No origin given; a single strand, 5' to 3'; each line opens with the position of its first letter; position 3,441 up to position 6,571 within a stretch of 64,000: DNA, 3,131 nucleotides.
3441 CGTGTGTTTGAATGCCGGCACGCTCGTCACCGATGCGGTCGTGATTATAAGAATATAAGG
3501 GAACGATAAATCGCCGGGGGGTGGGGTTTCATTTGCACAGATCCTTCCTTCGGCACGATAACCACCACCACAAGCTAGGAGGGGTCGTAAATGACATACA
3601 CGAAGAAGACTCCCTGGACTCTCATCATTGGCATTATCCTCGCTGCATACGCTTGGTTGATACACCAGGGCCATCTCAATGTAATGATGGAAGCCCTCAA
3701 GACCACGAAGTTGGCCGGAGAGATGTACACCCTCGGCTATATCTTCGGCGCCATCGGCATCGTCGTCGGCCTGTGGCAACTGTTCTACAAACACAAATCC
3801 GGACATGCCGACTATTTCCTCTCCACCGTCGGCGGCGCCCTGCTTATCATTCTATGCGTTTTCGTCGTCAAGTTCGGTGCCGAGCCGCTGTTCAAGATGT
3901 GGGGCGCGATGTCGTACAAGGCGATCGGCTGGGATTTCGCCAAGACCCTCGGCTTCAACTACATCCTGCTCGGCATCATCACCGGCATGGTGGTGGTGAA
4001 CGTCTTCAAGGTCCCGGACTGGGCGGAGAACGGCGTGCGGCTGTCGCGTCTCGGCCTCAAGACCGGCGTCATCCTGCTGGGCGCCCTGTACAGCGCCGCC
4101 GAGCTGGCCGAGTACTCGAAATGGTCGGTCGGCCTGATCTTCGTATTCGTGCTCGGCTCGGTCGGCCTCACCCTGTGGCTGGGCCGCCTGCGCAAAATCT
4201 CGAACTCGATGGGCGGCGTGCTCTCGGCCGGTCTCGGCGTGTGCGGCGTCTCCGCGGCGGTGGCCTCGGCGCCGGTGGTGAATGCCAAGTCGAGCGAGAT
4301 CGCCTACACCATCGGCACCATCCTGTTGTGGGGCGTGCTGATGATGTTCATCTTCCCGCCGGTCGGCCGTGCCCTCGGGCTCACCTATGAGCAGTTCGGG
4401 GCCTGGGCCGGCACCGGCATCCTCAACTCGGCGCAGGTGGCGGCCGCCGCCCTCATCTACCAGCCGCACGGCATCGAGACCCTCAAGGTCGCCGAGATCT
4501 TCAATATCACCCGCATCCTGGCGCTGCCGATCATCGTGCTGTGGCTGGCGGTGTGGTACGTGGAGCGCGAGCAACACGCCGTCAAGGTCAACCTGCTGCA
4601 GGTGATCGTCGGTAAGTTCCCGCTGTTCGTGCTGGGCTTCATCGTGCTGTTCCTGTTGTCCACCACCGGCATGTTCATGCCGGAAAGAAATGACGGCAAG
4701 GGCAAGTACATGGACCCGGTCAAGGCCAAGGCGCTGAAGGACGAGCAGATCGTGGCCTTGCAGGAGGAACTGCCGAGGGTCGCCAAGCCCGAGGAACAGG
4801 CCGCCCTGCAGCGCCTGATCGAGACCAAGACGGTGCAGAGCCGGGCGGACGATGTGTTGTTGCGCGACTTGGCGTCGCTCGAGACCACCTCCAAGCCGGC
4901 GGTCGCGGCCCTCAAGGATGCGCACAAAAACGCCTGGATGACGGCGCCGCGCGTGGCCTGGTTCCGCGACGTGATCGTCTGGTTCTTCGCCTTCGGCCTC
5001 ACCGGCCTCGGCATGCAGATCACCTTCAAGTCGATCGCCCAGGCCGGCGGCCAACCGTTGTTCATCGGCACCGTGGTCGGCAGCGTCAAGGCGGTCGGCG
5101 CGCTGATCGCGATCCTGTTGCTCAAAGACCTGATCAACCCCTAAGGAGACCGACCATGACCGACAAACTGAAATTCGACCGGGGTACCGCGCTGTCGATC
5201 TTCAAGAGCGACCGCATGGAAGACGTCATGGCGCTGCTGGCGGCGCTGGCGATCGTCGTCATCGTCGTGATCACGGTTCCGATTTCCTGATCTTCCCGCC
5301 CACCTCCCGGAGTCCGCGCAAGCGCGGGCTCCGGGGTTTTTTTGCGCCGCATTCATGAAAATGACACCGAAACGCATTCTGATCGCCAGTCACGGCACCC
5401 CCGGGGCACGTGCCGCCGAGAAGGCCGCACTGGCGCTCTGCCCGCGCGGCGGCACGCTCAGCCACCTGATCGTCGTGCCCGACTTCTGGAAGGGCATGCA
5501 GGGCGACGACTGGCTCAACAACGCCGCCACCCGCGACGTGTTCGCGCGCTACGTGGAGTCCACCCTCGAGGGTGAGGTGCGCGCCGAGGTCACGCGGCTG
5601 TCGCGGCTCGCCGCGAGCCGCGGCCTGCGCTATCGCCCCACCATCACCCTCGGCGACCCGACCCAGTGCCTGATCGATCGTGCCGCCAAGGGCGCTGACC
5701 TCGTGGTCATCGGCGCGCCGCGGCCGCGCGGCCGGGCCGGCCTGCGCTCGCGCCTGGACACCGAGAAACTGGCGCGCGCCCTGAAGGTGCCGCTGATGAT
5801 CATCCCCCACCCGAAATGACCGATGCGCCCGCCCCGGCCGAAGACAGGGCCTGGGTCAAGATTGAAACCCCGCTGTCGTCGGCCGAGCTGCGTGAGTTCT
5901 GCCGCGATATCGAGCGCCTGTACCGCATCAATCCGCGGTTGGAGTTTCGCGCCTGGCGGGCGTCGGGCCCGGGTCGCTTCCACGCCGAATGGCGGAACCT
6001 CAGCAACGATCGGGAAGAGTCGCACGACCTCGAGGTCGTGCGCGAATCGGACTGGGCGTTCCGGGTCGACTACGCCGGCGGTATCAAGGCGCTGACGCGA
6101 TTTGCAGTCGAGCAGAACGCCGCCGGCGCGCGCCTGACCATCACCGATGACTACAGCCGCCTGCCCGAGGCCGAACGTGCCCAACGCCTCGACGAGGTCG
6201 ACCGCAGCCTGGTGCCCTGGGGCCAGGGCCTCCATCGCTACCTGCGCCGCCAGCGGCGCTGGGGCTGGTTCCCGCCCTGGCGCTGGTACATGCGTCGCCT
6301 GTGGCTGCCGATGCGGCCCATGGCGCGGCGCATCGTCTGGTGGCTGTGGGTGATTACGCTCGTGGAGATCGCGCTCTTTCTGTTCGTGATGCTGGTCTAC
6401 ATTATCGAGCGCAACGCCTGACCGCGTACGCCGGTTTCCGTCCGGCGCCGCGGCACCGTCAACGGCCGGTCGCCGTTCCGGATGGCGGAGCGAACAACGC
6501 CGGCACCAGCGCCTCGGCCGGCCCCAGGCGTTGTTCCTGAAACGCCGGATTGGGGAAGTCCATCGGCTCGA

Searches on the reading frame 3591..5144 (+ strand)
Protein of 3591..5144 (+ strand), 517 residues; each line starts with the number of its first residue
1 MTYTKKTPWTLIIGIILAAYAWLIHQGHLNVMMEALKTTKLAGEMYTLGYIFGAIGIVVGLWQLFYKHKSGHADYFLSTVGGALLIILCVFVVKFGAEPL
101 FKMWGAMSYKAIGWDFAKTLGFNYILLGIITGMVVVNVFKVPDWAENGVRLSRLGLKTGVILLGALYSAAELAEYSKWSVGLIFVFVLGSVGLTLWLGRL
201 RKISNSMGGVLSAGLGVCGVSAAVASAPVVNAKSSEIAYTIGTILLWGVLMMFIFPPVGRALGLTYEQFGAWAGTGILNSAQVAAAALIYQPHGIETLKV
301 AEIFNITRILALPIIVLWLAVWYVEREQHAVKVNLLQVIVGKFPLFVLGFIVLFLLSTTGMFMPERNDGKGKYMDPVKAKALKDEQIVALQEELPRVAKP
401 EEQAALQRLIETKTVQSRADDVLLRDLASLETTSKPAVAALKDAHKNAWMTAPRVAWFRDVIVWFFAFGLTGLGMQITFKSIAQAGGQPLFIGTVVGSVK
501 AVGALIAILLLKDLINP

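Call 11: search_protein_families(library=pfam, proteins=[window:3591-5144:+], max_evalue=0.01)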
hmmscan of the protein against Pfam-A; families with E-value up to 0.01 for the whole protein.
window:3591-5144:+ (517 aa): 1 family
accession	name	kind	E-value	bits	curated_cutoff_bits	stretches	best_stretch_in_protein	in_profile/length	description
PF03601.19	Cons_hypoth698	-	2.8e-47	161.6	24.5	1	117-364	21-263/304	Conserved hypothetical protein 698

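Call 12: find_encoding_contigs(protein=window:3591-5144:+, flank=6000, max_places=10)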
Protein window:3591-5144:+ (517 aa): 2 contigs read that carry it; 1 place shown.
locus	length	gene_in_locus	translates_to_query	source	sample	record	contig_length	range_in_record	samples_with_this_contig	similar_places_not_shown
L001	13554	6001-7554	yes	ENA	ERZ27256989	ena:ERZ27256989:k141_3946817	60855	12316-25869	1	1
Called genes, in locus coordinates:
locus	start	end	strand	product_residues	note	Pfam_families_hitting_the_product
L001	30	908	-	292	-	PF05275:CopB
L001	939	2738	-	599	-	PF07732:Cu-oxidase_3, PF00394:Cu-oxidase, PF07731:Cu-oxidase_2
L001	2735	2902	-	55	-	-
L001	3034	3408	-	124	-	-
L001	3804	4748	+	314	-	PF09118:GO-like_E_set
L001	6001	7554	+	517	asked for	PF03601:Cons_hypoth698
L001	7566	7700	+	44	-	-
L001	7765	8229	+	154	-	PF00582:Usp (weak)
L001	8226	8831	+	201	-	-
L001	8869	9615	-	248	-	PF02146:SIR2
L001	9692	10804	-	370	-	PF01435:Peptidase_M48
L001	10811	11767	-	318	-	PF20403:DUF6693 (faint), PF05987:DUF898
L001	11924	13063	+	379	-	PF00266:Aminotran_5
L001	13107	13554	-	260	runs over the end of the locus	PF01026:TatD_DNase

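Call 29: find_homologous_proteins(query=window:3591-5144:+, max_evalue=1e-30)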
Query window:3591-5144:+ (517 aa): 2564 proteins with E <= 1e-30 among 8000 candidates; the best 120 are listed.
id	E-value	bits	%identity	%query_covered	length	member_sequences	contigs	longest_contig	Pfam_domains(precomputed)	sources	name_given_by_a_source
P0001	0.0e+0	1080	96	100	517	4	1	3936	PF03601.20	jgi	jgi:uncharacterized membrane protein YadS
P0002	3.0e-275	932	82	100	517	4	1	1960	PF03601.20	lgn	-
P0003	9.3e-266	900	80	100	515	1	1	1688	PF03601.20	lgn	-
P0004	1.2e-261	887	79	100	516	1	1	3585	PF03601.20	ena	-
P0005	1.9e-258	876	78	100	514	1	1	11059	PF03601.20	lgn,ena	-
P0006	1.3e-257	873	77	100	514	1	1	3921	PF03601.20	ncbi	-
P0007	2.3e-254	863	78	100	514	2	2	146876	PF03601.20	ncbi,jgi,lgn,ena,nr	ncbi:MAG: putative sulfate exporter family transporter [Gammaproteobacteria bacterium]|nr:putative s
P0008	2.1e-248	843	76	100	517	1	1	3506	PF03601.20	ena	-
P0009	1.2e-247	841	74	100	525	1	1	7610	PF03601.20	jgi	jgi:uncharacterized membrane protein YadS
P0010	4.1e-247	839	76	100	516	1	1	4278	PF03601.20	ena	-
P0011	1.3e-245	834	75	100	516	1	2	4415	PF03601.20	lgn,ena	-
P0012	5.5e-245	832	76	100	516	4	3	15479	PF03601.20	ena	-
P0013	5.9e-245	832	76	100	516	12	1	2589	PF03601.20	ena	-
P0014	1.1e-244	831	75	100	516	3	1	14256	PF03601.20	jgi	-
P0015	7.2e-228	775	71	99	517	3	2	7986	PF03601.20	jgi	-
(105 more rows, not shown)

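Call 30: find_encoding_contigs(protein=P0001, flank=4000, max_places=4)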
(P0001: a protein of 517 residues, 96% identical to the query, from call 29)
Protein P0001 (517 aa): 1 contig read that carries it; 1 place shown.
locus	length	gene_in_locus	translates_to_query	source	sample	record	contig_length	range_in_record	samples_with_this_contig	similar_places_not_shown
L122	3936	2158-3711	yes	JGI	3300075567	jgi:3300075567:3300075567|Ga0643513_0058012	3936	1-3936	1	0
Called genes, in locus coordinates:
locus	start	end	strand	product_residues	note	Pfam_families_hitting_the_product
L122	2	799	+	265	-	?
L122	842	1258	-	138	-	PF14106:DUF4279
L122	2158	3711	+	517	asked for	PF03601:Cons_hypoth698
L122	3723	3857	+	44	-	-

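Call 31: find_encoding_contigs(protein=P0007, flank=5000, max_places=3)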
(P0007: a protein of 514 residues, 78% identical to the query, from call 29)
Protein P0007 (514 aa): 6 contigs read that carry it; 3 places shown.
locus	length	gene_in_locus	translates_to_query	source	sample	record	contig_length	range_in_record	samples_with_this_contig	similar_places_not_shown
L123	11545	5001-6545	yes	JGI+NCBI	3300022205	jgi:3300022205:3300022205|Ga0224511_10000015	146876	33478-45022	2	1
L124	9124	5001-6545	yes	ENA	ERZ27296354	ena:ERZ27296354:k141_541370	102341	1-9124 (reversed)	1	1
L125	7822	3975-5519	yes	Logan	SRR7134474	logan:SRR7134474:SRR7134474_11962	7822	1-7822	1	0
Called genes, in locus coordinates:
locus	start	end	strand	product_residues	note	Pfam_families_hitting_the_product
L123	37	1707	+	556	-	PF00682:HMGL-like, PF22615:IPMS_D2, PF08502:LeuA_dimer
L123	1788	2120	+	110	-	-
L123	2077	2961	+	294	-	PF12146:Hydrolase_4, PF00561:Abhydrolase_1, PF12697:Abhydrolase_6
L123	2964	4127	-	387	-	PF04055:Radical_SAM, PF06969:HemN_C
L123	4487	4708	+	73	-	-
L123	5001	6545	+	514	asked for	PF03601:Cons_hypoth698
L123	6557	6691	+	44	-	-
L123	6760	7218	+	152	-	-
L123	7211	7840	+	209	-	-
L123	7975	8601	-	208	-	-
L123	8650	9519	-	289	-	PF13517:FG-GAP_3 (faint)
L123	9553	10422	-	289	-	PF13517:FG-GAP_3 (faint)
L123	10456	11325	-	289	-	-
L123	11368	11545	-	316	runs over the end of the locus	PF13539:Peptidase_M15_4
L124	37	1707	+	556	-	PF00682:HMGL-like, PF22615:IPMS_D2, PF08502:LeuA_dimer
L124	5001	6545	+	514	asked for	PF03601:Cons_hypoth698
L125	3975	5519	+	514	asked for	PF03601:Cons_hypoth698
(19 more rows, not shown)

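Call 32: find_encoding_contigs(protein=P0005, flank=5000, max_places=3)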
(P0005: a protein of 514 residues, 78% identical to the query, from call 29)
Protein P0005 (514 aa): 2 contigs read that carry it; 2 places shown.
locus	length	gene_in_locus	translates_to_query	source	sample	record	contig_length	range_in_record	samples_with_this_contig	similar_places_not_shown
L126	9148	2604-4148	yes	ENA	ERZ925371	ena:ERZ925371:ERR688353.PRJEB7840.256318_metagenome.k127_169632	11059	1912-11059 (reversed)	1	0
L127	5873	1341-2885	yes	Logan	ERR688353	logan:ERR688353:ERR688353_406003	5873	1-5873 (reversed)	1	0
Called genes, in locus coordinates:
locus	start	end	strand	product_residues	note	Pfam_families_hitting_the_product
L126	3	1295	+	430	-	?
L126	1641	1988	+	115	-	-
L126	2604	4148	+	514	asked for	PF03601:Cons_hypoth698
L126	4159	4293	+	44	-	-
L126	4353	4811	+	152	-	PF00582:Usp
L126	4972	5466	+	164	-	-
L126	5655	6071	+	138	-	PF01152:Bac_globin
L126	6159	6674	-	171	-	-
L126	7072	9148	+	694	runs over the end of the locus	PF00009:GTP_EFTU, PF03144:GTP_EFTU_D2, PF22042:EF-G_D2, PF14492:EFG_III, PF03764:EFG_IV, PF00679:EFG_C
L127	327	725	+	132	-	-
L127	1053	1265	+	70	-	-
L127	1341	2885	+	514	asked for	PF03601:Cons_hypoth698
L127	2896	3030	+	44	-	-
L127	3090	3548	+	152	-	PF00582:Usp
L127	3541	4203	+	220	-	-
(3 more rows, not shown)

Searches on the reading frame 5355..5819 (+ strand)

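Call 11: search_protein_families(library=pfam, proteins=[window:5355-5819:+], max_evalue=0.01)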
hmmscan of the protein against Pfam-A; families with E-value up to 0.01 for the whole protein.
window:5355-5819:+ (154 aa): 1 family
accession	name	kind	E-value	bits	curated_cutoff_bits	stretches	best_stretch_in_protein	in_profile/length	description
PF00582.32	Usp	-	1.2e-05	26.3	24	1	6-151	3-141/141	Universal stress protein family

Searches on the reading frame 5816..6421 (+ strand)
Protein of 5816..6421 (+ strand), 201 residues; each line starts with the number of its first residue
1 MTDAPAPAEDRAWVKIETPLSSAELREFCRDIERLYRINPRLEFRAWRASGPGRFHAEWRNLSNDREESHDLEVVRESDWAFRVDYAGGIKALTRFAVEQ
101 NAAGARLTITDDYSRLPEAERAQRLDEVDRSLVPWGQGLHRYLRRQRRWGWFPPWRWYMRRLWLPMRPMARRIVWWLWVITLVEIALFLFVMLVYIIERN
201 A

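Call 11: search_protein_families(library=pfam, proteins=[window:5816-6421:+], max_evalue=0.01)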
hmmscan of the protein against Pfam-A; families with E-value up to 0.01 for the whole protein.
window:5816-6421:+ (201 aa): 1 family
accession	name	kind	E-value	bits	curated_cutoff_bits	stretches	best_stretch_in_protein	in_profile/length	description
PF13632.12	Glyco_trans_2_3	-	0.0034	17.7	27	1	138-196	128-191/198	Glycosyl transferase family group 2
